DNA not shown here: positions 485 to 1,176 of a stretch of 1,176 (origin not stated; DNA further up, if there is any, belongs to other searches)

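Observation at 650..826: His/Cys-rich N-terminal tail with degenerate HEGCC(K) repeats on a PadR regulator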

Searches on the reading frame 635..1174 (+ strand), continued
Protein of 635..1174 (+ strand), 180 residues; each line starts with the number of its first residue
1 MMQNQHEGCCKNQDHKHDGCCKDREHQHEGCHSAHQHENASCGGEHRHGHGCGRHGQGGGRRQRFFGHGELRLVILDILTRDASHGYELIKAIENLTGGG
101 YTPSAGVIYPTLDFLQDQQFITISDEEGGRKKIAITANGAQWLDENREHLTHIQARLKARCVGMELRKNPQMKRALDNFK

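Call 53: search_solved_structures(query=P0001, max_evalue=0.001, show_alignments=1)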
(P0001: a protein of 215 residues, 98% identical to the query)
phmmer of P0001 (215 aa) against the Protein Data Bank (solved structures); distinct sequences matched with E-value up to 0.001: 3.
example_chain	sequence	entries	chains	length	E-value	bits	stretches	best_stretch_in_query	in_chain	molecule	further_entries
9qbc_A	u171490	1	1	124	5.4e-07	32.6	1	69-148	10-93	PadR-family transcriptional regulator PadR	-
9qbd_A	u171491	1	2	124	2.5e-06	30.4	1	69-148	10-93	PadR-family transcriptional regulator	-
3l9f_A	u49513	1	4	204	0.00012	24.9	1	33-141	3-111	Putative uncharacterized protein smu.1604c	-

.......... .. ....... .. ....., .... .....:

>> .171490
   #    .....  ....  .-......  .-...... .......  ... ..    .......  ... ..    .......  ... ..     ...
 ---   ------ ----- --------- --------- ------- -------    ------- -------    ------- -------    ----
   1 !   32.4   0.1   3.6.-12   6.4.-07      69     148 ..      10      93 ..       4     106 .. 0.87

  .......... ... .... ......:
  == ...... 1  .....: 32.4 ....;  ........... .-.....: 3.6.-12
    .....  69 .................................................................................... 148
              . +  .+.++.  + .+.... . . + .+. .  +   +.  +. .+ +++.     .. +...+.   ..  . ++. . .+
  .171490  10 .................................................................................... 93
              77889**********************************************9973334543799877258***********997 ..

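Call 64: predict_structure(alignment_id=A2)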
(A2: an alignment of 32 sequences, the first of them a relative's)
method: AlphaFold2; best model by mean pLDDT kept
length: 215 residues; sequences in the alignment: 32
mean_pLDDT: 68.6   pTM: 0.55
mean pLDDT of the five models: 68.6, 68.5, 68.1, 67.9, 67.6
residues with pLDDT >= 90: 57; 70-90: 62; 50-70: 34; < 50: 62
segments of 3 or more residues with pLDDT < 50: 1-61
pLDDT, mean of each block of 10 residues (from residue 1): 34 40 31 28 30 38 73 95 83 89 90 97 89 95 95 84 83 81 66 65 62 57
secondary structure, 60 per line:
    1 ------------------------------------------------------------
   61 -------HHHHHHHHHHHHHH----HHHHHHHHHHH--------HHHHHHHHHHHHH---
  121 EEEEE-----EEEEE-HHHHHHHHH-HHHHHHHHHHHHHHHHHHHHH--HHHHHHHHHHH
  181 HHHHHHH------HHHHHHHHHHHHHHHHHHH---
elements in order: H68-81 H86-96 H105-117 E121-125 E131-135 H137-145 H147-167 H170-187 H194-212
